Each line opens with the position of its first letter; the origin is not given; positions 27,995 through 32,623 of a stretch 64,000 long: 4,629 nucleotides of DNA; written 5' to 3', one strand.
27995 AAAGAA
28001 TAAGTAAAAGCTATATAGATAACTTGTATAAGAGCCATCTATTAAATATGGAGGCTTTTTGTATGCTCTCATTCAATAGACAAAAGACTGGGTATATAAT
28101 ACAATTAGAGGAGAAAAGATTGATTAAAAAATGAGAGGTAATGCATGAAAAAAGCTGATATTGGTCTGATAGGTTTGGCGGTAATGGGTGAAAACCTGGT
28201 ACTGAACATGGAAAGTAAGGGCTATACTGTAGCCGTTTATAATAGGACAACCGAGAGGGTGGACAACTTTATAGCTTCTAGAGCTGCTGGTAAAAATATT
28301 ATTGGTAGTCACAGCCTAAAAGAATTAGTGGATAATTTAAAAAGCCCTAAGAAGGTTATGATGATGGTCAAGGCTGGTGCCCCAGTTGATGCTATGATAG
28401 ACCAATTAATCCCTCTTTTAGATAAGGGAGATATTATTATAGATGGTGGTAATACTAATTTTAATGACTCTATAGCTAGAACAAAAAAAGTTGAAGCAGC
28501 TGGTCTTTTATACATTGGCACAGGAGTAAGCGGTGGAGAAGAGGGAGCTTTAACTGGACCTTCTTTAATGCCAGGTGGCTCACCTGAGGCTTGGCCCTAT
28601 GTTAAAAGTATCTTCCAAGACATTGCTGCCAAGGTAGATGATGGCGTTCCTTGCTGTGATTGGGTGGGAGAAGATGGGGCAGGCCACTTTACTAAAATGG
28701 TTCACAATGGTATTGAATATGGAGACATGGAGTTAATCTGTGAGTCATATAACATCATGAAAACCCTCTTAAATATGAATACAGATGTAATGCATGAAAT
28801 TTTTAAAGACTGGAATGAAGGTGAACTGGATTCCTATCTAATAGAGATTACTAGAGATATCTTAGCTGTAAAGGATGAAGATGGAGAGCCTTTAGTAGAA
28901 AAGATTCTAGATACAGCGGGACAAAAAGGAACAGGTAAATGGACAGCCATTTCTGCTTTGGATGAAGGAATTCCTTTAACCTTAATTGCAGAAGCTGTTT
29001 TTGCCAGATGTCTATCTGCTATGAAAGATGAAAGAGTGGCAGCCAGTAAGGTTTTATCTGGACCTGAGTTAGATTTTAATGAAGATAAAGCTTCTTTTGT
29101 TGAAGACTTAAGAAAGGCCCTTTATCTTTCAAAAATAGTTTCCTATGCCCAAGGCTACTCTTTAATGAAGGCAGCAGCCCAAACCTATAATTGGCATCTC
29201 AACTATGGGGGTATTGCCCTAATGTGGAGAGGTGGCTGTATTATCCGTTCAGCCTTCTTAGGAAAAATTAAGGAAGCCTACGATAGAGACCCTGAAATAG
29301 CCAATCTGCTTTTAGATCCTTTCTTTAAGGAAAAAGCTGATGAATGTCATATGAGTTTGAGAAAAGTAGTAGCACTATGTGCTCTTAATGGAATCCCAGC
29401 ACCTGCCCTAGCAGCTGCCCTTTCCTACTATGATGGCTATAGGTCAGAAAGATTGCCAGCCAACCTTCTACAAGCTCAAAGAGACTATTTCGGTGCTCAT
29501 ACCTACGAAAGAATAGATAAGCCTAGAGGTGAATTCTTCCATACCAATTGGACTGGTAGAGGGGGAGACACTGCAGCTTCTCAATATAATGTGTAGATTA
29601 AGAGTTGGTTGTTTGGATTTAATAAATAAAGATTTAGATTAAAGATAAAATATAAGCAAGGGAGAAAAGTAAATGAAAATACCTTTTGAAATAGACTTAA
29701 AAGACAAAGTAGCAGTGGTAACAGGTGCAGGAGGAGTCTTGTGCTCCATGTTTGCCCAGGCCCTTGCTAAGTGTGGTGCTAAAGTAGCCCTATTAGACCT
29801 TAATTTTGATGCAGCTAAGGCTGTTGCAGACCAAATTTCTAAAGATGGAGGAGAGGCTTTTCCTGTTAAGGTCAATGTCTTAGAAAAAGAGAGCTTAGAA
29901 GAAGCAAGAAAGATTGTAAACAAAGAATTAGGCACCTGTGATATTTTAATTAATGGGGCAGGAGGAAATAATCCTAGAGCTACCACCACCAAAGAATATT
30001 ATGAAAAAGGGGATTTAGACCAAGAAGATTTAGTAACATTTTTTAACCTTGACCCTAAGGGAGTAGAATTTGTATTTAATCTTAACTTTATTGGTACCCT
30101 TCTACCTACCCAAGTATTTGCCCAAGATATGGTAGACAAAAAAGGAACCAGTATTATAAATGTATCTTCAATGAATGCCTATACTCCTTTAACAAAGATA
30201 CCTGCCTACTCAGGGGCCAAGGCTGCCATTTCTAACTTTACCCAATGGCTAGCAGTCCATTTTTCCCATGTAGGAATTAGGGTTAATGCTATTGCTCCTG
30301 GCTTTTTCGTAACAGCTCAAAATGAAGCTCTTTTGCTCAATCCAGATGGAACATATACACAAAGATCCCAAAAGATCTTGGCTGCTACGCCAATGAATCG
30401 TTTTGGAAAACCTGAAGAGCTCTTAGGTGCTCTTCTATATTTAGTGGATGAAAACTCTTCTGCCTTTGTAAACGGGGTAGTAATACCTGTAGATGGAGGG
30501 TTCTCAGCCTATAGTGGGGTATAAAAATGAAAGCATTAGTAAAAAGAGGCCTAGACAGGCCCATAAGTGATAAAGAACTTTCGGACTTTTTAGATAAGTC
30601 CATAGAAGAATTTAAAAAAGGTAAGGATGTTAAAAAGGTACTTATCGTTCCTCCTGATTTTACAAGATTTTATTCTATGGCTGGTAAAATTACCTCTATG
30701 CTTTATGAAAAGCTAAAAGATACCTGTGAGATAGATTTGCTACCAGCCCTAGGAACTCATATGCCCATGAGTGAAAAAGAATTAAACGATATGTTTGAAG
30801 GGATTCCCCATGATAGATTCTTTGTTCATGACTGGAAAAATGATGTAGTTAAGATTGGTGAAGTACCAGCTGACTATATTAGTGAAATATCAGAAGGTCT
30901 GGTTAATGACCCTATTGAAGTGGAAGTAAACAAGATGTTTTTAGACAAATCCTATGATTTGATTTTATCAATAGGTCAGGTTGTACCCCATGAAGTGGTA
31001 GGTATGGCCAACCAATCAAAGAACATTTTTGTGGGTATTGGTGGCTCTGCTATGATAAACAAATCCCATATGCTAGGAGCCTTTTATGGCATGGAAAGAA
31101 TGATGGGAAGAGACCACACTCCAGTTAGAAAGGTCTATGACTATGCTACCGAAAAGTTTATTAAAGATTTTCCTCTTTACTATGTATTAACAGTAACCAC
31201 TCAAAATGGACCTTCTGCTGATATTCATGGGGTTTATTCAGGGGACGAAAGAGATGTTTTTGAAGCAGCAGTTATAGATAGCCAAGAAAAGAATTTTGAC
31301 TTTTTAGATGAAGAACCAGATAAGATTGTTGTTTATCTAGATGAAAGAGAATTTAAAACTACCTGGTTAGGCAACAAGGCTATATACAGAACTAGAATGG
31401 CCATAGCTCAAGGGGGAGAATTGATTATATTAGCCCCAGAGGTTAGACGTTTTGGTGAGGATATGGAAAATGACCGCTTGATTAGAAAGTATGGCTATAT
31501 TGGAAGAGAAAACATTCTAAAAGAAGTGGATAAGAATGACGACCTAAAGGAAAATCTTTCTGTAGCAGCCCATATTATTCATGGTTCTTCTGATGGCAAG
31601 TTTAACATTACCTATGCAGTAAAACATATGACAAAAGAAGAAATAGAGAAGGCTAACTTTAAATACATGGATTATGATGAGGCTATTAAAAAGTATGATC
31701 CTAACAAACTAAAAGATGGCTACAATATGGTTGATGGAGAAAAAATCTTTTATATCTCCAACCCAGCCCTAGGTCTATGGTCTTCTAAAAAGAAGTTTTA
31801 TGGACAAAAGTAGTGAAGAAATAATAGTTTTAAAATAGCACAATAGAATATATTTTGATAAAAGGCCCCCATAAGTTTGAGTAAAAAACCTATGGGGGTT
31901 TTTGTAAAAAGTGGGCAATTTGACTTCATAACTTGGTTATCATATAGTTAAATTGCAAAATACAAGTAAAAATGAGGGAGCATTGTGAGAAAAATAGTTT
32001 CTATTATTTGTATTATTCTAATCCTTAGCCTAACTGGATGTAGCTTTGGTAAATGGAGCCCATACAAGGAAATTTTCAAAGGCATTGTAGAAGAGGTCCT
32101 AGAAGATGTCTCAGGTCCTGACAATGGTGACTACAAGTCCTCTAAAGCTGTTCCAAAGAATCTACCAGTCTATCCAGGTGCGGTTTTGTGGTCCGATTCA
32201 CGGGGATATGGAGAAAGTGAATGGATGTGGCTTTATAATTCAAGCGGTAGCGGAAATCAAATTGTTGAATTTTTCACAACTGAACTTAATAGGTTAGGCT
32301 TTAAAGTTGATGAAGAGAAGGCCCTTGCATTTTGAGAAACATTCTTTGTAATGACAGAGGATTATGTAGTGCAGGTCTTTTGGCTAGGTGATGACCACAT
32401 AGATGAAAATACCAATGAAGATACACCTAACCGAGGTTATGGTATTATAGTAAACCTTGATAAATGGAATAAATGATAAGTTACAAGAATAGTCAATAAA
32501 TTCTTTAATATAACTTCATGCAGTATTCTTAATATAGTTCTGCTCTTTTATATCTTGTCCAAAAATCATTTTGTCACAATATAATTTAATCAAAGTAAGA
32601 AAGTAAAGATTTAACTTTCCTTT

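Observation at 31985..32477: Lipoprotein gene interrupted by an in-frame TGA with 47 further sense codons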

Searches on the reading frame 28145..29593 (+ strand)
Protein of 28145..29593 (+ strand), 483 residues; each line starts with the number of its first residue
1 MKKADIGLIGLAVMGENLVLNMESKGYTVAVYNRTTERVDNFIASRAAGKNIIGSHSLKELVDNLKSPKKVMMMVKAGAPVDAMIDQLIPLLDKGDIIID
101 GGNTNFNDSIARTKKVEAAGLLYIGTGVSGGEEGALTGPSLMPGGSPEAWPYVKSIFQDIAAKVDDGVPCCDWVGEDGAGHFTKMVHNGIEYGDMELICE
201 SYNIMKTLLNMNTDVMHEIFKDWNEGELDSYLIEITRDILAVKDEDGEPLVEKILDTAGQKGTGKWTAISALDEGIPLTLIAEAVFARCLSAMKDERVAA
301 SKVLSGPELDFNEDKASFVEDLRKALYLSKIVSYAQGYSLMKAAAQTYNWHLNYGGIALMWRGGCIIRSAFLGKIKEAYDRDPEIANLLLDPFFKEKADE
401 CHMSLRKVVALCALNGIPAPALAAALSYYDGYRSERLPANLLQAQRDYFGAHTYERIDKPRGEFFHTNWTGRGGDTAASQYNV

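Call 36: find_encoding_contigs(protein=window:28145-29593:+, flank=500, max_places=10)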
Protein window:28145-29593:+ (483 aa): no gene with exactly this product is on record in the collection.

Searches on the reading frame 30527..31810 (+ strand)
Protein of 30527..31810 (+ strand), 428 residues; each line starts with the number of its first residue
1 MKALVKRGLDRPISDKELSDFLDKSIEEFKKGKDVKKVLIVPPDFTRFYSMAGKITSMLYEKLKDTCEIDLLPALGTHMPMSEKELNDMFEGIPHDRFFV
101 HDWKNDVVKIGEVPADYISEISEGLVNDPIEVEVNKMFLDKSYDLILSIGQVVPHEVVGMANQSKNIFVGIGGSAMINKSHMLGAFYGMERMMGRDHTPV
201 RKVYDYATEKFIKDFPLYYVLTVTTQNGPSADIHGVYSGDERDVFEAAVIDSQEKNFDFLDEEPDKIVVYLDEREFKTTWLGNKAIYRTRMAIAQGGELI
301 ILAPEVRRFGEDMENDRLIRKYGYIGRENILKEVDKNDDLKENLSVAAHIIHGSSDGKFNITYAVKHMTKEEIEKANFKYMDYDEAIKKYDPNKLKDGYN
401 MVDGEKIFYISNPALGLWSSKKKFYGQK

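Call 35: list_cluster_members(proteins=[window:30527-31810:+, window:28145-29593:+, window:33431-34504:+])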
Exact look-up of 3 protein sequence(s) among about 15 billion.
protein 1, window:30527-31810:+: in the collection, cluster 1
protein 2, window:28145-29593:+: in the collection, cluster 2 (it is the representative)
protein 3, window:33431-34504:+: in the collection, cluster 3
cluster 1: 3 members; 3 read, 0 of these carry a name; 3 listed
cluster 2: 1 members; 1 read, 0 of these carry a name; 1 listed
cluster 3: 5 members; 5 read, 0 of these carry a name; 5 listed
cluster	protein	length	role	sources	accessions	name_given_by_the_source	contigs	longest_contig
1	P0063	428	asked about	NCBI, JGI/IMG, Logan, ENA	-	-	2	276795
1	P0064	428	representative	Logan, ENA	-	-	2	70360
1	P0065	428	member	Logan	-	-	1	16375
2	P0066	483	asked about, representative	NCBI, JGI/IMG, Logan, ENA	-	-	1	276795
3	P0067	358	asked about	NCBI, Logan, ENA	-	-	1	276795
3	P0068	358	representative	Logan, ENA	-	-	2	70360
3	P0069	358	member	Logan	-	-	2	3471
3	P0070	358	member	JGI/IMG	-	-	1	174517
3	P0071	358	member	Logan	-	-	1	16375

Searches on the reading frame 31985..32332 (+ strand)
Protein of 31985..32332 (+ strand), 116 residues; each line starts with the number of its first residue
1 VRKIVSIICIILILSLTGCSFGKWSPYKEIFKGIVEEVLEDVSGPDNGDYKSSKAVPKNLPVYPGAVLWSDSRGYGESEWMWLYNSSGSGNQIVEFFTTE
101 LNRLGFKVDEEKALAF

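Call 12: find_encoding_contigs(protein=window:31985-32332:+, flank=3000, max_places=10)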
Protein seq(116 aa) (116 aa): 3 contigs read that carry it; 1 place shown.
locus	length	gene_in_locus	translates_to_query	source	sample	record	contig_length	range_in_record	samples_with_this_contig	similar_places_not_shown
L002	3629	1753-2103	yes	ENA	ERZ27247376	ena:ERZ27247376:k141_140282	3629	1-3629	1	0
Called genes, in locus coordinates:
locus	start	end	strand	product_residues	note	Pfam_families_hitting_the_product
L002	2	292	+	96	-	?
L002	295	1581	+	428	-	PF09861:Lar_N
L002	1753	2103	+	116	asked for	-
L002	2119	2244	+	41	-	-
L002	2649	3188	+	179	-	PF12844:HTH_19 (weak), PF01381:HTH_3, PF07883:Cupin_2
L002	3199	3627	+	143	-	?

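Call 14: list_cluster_members(proteins=[window:31985-32332:+, P0001, window:32351-32473:+])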
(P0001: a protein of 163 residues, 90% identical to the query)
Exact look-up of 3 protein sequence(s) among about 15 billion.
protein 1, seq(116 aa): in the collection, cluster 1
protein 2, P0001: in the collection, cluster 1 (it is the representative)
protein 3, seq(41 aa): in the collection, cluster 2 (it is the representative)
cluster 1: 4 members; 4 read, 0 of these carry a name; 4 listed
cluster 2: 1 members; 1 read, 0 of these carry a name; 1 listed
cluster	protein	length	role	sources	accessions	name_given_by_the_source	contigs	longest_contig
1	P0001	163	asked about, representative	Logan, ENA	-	-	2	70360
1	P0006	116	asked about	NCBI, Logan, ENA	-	-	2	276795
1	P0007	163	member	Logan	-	-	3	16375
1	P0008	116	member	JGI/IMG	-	-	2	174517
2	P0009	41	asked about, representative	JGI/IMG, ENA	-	-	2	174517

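Call 18: find_encoding_contigs(protein=P0007, flank=3000, max_places=6)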
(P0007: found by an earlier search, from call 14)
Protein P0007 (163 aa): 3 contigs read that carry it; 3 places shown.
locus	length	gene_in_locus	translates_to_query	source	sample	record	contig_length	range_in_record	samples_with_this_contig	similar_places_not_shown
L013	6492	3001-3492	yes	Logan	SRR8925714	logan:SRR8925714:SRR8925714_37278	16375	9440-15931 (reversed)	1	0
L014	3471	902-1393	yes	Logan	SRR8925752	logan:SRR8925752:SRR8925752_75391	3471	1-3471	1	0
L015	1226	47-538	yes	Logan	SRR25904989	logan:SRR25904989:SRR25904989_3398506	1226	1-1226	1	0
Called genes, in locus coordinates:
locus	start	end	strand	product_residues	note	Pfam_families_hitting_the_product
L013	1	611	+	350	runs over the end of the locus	?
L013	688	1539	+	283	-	PF00106:adh_short, PF13561:adh_short_C2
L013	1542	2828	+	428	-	PF09861:Lar_N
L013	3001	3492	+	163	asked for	-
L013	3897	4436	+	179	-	PF12844:HTH_19 (weak), PF01381:HTH_3, PF07883:Cupin_2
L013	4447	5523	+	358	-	PF00005:ABC_tran, PF08402:TOBE_2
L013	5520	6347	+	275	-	PF00528:BPD_transp_1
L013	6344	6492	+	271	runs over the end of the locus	PF00528:BPD_transp_1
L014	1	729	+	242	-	?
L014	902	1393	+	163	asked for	-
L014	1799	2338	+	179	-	PF12844:HTH_19 (weak), PF01381:HTH_3, PF07883:Cupin_2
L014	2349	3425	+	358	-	PF00005:ABC_tran, PF08402:TOBE_2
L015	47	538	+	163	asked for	-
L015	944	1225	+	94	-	?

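Call 45: find_encoding_contigs(protein=window:31985-32332:+, flank=10000, max_places=10)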
Protein seq(116 aa) (116 aa): 1 contig read that carries it; 1 place shown.
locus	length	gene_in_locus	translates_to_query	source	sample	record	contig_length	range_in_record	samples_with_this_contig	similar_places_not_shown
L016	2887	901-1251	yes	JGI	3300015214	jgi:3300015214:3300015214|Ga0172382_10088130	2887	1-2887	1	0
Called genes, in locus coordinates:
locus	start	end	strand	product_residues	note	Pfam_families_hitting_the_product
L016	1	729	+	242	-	?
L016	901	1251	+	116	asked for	-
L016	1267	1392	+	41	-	-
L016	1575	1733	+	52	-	-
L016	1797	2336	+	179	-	PF12844:HTH_19 (weak), PF01381:HTH_3, PF07883:Cupin_2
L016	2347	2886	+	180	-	?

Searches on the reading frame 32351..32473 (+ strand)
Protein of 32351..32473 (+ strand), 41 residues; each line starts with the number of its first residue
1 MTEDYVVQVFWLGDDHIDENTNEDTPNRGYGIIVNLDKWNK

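Call 19: find_encoding_contigs(protein=window:32351-32473:+, flank=3000, max_places=10)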
Protein seq(41 aa) (41 aa): 2 contigs read that carry it; 2 places shown.
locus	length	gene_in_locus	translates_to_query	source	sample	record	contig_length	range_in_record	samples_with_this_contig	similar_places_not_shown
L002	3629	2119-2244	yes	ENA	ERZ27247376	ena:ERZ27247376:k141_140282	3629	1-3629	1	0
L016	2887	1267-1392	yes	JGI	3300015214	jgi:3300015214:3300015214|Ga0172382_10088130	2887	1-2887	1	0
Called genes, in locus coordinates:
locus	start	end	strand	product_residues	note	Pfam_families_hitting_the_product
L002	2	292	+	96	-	?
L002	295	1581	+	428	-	PF09861:Lar_N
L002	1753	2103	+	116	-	-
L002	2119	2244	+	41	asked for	-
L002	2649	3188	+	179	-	PF12844:HTH_19 (weak), PF01381:HTH_3, PF07883:Cupin_2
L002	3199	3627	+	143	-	?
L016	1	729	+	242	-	?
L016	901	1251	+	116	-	-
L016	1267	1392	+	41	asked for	-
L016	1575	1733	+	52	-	-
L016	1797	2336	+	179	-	PF12844:HTH_19 (weak), PF01381:HTH_3, PF07883:Cupin_2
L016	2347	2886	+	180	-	?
